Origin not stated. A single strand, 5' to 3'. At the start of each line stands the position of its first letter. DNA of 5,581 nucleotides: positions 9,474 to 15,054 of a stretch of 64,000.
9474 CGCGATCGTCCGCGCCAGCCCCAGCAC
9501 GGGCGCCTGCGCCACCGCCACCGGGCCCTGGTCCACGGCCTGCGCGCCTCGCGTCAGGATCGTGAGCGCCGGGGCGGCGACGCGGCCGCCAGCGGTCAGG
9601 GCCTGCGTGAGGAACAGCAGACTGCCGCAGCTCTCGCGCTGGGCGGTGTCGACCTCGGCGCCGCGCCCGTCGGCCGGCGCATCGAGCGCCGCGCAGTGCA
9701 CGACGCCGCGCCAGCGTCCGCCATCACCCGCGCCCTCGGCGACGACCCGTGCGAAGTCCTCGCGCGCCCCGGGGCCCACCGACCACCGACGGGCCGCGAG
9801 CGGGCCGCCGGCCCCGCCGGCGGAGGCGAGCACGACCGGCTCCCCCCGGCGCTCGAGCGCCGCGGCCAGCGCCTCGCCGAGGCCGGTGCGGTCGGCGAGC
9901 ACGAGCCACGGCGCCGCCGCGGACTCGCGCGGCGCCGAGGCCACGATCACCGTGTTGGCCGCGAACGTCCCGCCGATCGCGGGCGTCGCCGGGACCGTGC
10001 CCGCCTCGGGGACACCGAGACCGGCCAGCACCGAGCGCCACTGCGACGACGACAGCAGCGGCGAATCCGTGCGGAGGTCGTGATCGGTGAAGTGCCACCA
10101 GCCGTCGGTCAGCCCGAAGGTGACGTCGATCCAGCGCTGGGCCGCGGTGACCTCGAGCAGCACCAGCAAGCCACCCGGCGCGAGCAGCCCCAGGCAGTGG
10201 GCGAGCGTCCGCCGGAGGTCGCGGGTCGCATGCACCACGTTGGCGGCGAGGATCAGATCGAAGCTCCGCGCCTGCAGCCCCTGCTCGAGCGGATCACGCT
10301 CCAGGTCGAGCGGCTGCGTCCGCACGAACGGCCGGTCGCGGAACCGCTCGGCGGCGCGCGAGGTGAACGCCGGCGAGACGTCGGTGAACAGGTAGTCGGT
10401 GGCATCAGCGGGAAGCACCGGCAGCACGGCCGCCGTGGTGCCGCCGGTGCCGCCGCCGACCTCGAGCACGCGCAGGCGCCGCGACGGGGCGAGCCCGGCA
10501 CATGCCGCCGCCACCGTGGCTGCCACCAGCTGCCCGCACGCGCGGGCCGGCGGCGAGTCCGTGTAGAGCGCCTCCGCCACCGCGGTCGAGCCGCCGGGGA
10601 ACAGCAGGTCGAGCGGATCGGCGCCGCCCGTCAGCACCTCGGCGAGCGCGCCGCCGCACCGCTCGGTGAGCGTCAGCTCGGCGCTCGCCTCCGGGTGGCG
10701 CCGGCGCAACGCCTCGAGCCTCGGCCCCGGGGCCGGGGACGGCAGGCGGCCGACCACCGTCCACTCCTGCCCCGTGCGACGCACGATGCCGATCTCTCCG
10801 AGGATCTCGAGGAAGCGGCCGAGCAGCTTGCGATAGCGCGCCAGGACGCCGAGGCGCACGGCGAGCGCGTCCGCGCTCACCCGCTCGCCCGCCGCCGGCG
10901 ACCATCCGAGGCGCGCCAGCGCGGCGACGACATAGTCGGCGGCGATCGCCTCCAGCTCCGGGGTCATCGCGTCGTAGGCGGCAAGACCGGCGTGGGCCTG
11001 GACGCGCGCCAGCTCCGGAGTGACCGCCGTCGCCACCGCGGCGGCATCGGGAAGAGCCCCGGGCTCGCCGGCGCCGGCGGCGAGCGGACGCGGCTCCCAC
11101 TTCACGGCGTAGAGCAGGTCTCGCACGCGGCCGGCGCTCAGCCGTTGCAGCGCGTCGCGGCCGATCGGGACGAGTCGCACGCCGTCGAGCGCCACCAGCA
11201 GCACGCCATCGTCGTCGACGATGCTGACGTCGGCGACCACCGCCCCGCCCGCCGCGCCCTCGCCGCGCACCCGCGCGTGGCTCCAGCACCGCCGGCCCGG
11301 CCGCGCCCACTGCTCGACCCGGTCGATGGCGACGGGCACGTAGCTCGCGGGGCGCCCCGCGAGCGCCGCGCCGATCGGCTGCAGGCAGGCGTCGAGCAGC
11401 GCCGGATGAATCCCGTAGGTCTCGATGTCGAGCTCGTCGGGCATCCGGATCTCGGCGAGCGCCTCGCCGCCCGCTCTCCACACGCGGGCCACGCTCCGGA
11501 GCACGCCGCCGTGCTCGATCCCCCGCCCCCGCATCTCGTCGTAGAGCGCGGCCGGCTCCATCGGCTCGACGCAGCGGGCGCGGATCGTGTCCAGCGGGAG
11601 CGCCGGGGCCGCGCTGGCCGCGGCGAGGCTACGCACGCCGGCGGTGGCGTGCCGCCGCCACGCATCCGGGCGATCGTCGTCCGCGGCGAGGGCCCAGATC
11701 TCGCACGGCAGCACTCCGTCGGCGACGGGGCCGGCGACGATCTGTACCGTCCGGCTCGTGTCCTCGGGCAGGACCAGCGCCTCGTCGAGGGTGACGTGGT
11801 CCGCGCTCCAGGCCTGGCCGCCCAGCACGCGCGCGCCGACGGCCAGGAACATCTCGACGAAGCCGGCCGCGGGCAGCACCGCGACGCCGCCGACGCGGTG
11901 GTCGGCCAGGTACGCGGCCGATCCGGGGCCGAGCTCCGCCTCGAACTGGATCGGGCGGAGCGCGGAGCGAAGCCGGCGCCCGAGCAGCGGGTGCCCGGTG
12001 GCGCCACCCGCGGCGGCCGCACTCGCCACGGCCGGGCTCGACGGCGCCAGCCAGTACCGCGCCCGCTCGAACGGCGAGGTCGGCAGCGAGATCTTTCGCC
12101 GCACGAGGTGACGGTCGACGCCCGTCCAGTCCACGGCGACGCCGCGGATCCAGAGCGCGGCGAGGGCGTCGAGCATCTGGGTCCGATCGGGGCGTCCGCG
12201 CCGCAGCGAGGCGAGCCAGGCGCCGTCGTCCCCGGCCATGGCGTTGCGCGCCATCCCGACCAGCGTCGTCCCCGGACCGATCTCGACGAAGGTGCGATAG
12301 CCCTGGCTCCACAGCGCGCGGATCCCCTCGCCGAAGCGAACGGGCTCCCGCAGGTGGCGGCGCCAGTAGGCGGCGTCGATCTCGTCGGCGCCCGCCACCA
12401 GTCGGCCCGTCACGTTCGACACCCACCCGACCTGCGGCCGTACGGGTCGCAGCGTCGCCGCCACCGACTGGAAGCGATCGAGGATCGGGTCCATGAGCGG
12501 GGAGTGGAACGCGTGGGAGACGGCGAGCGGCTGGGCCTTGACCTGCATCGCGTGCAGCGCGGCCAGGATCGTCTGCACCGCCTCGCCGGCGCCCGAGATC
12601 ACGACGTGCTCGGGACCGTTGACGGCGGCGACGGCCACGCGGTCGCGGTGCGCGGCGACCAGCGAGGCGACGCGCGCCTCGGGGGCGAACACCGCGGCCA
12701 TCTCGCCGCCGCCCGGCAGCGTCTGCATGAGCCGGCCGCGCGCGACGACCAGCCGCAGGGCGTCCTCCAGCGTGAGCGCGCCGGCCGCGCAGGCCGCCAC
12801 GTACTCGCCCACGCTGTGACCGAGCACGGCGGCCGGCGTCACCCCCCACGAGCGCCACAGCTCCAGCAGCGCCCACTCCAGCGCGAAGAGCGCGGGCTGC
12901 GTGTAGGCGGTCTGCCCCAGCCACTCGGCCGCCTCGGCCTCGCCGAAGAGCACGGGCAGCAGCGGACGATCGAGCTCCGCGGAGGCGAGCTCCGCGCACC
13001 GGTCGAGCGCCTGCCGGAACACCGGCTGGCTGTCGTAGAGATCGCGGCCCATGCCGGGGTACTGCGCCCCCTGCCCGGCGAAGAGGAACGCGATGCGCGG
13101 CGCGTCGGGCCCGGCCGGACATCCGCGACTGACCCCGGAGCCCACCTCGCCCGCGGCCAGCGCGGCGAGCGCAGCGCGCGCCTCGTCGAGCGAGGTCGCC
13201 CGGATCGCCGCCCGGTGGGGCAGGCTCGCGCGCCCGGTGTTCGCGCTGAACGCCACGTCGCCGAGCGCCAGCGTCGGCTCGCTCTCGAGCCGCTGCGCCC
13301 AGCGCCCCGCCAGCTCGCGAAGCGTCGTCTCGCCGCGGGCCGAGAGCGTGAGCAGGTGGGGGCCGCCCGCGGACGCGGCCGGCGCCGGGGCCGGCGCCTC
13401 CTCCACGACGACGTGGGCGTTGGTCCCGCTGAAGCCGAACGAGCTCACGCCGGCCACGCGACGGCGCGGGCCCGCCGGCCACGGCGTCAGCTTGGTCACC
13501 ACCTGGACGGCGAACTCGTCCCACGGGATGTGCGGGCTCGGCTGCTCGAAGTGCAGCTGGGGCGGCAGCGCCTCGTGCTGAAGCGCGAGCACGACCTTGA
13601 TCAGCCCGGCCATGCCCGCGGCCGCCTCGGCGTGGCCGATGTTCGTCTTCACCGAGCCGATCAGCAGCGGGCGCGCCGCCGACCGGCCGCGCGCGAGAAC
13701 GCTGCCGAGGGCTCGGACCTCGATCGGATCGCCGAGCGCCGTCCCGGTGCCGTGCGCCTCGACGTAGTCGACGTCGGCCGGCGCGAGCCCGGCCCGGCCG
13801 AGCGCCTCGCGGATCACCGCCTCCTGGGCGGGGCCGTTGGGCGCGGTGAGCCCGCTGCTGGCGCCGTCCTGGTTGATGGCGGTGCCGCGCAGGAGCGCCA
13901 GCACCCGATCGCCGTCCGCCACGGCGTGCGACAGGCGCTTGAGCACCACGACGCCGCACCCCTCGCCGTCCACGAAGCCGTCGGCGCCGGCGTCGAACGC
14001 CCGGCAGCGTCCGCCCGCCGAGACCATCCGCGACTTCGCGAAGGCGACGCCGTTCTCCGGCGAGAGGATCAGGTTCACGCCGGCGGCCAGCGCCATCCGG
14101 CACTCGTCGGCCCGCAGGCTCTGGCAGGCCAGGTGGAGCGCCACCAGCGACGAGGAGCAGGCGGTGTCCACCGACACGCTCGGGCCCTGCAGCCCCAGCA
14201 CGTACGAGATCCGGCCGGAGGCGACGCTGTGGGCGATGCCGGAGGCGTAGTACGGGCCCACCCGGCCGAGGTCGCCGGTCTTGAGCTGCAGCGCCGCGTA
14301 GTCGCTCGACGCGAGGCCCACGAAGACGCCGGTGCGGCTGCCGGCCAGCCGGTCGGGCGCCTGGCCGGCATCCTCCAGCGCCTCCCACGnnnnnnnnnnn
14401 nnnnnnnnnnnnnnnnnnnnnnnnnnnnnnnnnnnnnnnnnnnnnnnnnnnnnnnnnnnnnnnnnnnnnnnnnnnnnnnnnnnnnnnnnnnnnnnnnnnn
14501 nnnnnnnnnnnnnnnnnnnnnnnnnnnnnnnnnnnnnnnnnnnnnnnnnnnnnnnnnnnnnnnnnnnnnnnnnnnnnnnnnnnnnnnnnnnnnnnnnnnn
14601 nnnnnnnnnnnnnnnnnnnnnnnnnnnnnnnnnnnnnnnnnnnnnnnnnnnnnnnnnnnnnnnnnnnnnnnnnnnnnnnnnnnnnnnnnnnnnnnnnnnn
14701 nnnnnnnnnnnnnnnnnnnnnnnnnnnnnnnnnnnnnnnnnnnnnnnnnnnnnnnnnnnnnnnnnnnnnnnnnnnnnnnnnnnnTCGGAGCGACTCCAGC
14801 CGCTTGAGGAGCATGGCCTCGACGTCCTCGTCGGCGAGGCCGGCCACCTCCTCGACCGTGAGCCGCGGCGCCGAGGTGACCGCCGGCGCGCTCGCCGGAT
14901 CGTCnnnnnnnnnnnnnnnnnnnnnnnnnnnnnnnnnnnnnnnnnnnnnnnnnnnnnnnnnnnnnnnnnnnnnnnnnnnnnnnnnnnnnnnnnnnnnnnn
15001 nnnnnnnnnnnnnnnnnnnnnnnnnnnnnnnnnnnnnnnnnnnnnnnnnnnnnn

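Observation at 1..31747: Unassigned cis-AT modular PKS assembly line rich in embedded SAM-methyltransferase domains, in a very high-GC genome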

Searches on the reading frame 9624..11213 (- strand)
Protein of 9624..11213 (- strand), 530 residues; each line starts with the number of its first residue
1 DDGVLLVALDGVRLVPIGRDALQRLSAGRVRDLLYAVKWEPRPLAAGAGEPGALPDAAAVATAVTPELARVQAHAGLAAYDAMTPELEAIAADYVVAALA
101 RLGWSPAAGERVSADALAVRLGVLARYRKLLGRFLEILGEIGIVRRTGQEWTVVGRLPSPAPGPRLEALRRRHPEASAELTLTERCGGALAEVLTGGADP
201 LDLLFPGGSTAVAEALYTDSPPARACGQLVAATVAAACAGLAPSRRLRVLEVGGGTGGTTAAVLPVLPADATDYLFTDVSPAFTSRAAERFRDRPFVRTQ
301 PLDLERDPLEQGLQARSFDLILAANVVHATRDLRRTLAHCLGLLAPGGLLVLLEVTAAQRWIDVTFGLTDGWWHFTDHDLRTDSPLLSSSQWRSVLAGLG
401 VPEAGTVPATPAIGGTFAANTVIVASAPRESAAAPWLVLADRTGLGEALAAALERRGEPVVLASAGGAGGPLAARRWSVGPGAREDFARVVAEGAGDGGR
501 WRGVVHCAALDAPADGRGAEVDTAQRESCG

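Call 31: search_solved_structures(query=window:9624-11213:-, max_evalue=0.001, show_alignments=0)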
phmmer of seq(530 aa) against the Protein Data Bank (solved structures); distinct sequences matched with E-value up to 0.001: 8.
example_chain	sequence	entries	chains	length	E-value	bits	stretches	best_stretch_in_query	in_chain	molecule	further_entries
5thy_A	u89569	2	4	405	7.4e-93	315.5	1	49-427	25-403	CurJ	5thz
6cca_A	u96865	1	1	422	3e-47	164.9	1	81-407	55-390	DisA protein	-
6d6y_A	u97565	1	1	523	1.2e-35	126.7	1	79-403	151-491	AprA Methyltransferase 2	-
5mpt_A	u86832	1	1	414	3.3e-35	125.3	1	53-407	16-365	Citrinin polyketide synthase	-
6kjg_A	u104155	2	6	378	4.9e-32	114.8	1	243-401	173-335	Dual-functional monooxygenase/methyltransferase psoF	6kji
7cpx_A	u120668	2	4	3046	7.3e-31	110.9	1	180-401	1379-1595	Lovastatin nonaketide synthase, polyketide synthase component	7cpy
7dmb_A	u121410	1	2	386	3.9e-28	101.9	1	246-398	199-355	Putative methyltransferase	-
9fce_A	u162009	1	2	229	3.3e-05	26.2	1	238-354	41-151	SAM dependent methyltransferase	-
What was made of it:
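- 7095..14785 (-): Gene D: KS-AT-DH-cMT-ER-KR-ACP (2562 aa after repair). AT motif is HAFH. The C-MT spans about 9930-11070. Two single-base insertions, at 14777 and 14403, put the first ~125 codons in other frames. CurJ C-MT match at E 7.4e-93 (call 31).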

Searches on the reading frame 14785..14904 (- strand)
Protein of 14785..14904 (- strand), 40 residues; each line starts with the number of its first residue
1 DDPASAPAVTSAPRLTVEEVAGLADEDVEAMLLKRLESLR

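Call 51: search_solved_structures(query=window:14785-14904:-, max_evalue=10, show_alignments=3)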
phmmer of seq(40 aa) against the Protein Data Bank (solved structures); distinct sequences matched with E-value up to 10: 0.
